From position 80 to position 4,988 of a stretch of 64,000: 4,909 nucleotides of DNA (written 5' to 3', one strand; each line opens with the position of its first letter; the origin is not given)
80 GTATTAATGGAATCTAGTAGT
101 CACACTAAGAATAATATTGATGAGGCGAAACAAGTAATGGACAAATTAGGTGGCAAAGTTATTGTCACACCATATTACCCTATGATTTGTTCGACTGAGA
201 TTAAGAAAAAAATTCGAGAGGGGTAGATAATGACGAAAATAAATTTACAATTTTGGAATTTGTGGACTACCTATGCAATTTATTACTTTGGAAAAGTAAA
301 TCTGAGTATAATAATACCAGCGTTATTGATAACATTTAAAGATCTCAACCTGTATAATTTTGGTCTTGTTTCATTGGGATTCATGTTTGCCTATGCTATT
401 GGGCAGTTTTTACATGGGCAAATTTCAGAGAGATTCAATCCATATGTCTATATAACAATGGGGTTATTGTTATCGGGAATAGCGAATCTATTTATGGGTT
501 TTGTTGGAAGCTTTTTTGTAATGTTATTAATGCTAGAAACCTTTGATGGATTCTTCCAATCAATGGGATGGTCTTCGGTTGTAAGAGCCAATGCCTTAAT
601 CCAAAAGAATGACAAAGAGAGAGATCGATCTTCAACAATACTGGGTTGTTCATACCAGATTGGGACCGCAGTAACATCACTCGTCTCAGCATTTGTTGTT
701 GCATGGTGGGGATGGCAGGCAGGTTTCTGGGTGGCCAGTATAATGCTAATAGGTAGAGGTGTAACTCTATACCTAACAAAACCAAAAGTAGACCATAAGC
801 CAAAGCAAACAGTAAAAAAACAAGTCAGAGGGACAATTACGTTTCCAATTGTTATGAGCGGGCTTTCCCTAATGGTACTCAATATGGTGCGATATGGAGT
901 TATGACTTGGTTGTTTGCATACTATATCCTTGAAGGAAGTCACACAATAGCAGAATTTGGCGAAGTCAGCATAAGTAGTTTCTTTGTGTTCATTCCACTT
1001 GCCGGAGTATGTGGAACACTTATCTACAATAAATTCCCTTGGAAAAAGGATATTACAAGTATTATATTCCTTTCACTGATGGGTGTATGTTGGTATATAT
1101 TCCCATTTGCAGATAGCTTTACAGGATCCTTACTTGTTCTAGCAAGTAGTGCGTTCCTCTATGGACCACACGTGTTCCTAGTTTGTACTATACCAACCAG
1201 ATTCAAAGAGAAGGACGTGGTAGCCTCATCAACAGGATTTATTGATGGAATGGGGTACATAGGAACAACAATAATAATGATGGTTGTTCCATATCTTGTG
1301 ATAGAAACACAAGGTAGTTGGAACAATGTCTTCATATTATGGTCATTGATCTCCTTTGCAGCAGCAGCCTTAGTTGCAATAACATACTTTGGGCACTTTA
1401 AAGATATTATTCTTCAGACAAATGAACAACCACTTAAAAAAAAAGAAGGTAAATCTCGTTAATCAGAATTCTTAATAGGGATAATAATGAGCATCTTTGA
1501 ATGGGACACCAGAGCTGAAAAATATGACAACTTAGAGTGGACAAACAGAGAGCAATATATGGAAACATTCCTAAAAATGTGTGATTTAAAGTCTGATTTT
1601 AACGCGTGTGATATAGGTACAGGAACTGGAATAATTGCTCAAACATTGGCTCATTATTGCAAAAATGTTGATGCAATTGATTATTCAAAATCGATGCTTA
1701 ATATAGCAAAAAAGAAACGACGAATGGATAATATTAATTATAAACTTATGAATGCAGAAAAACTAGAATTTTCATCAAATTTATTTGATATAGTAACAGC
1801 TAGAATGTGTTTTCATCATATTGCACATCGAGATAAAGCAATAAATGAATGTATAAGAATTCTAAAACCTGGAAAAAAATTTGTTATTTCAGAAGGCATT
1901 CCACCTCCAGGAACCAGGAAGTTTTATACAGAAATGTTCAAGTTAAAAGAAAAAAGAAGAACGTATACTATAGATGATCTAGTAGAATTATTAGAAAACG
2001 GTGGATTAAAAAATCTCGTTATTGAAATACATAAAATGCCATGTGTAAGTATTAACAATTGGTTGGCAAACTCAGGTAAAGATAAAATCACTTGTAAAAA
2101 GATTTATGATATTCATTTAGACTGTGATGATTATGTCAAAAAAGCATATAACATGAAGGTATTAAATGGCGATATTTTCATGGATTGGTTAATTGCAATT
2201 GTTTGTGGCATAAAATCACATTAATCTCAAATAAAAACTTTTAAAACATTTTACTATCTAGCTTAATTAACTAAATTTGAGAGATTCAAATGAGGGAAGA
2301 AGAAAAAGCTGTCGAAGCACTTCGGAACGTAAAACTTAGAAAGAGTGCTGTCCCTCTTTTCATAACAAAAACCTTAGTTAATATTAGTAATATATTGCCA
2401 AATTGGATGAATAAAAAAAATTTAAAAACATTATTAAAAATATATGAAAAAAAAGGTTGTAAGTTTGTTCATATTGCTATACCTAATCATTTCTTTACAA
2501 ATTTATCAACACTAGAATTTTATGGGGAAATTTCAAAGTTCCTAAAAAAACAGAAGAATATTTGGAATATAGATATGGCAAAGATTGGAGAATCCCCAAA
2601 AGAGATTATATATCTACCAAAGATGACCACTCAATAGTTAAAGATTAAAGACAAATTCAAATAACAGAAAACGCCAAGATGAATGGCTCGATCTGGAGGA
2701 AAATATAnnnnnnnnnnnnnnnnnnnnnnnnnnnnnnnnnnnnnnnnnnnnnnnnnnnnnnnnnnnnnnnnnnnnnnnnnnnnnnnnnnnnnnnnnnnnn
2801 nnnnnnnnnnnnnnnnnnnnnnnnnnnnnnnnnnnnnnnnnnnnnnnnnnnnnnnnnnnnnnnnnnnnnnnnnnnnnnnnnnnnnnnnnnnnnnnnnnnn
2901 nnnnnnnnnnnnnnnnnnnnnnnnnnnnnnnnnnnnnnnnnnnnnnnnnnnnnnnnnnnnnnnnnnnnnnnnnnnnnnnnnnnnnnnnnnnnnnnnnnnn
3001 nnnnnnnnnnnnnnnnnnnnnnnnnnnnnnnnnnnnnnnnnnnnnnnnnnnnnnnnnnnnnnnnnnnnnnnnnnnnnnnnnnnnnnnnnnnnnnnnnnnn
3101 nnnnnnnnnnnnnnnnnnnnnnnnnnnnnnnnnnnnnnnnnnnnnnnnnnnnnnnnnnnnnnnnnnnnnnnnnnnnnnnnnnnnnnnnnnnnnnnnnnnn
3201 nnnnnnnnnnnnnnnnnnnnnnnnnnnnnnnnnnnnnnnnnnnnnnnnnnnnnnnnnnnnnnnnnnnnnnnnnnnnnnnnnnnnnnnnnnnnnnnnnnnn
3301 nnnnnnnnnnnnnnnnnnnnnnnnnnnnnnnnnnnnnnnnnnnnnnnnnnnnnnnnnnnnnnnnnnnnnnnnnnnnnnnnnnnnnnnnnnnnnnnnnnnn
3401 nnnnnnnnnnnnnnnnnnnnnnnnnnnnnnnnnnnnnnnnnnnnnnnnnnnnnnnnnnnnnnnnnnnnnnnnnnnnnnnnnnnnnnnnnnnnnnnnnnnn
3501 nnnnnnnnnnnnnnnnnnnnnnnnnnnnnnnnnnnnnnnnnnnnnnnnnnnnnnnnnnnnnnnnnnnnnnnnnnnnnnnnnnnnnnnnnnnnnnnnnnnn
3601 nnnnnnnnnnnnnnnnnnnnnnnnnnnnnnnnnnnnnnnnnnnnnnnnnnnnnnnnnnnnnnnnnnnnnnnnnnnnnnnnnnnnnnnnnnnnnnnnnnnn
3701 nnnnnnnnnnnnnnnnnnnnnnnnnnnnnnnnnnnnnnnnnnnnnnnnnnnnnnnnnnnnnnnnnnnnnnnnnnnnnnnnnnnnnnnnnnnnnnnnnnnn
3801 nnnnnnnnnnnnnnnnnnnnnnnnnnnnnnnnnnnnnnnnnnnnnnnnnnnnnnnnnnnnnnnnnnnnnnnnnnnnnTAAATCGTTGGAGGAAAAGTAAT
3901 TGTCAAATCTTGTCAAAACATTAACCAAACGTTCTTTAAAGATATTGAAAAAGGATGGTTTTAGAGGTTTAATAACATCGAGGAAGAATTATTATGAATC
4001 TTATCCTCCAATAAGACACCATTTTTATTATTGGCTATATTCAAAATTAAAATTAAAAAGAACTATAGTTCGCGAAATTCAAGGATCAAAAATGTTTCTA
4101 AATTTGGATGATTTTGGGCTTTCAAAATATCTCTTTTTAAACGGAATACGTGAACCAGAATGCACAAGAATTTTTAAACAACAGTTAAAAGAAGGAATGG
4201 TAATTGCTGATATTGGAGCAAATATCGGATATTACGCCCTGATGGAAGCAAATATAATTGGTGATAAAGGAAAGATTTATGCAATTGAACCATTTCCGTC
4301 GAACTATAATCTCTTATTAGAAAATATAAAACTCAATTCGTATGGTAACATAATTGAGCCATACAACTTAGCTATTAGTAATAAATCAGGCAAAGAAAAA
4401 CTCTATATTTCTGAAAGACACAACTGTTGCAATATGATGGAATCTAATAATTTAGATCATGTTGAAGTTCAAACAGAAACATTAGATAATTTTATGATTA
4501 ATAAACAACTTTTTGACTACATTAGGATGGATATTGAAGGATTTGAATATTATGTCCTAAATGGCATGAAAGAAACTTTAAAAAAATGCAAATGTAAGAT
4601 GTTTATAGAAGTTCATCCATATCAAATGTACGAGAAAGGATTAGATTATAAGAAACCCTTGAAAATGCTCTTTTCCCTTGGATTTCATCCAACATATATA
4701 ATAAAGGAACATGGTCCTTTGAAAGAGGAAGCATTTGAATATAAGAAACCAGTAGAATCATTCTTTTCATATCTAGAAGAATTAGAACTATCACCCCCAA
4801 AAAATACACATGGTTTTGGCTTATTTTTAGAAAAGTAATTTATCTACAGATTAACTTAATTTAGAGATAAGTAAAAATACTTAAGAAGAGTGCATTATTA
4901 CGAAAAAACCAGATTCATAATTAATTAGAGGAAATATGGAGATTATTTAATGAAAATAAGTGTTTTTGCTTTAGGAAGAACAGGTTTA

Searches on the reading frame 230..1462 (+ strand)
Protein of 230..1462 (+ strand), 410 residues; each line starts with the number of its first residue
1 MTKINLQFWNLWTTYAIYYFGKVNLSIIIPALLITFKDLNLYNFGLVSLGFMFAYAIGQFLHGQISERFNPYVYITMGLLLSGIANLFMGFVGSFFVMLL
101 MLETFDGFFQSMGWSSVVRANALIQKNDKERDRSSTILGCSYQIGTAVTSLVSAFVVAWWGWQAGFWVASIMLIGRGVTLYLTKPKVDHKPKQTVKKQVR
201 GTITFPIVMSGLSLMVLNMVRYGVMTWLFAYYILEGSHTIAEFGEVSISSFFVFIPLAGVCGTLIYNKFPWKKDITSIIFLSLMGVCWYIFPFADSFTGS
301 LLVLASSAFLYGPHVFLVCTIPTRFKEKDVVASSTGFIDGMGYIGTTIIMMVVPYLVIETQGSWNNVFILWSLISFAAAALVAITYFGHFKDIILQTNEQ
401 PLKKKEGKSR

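Call 45: search_protein_families(library=pfam, proteins=[window:230-1462:+], max_evalue=0.0001)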
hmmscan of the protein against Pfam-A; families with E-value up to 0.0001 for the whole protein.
window:230-1462:+ (410 aa): 1 family
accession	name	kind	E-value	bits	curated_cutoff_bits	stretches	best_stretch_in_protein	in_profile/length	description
PF07690.21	MFS_1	-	6.1e-31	108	33.4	1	11-348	1-345/347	Major Facilitator Superfamily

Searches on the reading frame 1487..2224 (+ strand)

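Call 45: search_protein_families(library=pfam, proteins=[window:1487-2224:+], max_evalue=0.0001)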
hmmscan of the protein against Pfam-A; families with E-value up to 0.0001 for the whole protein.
window:1487-2224:+ (245 aa): 7 families
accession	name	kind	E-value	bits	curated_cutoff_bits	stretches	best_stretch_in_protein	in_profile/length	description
PF08241.18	Methyltransf_11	-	1.7e-23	83.5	21.2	1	42-134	2-95/95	Methyltransferase domain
PF13649.12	Methyltransf_25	-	5.2e-20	72.4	27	1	41-129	2-96/97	Methyltransferase domain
PF13847.12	Methyltransf_31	-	1.9e-16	60.5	27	1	35-137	2-112/145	Methyltransferase domain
PF13489.12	Methyltransf_23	-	1.1e-14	54.9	27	1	24-177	9-162/164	Methyltransferase domain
PF01209.24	Ubie_methyltran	-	1.9e-14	54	20.1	1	31-136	42-153/233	ubiE/COQ5 methyltransferase family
PF08242.18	Methyltransf_12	-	1.5e-13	51.7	30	1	42-129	2-95/98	Methyltransferase domain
PF00398.26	RrnaAD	-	2.2e-06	27.4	24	1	22-155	16-124/263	Ribosomal RNA adenine dimethylase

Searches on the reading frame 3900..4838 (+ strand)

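Call 45: search_protein_families(library=pfam, proteins=[window:3900-4838:+], max_evalue=0.0001)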
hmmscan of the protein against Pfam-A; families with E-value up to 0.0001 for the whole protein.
window:3900-4838:+ (312 aa): 2 families
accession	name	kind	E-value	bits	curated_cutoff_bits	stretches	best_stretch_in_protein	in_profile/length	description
PF05050.19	Methyltransf_21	-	1.2e-25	91.1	22.7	1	104-263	1-172/173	Methyltransferase FkbM domain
PF02475.24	TRM5-TYW2_MTfase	-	1.2e-09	38.8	28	1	87-157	26-94/164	TRM5/TYW2 methyltransferase domain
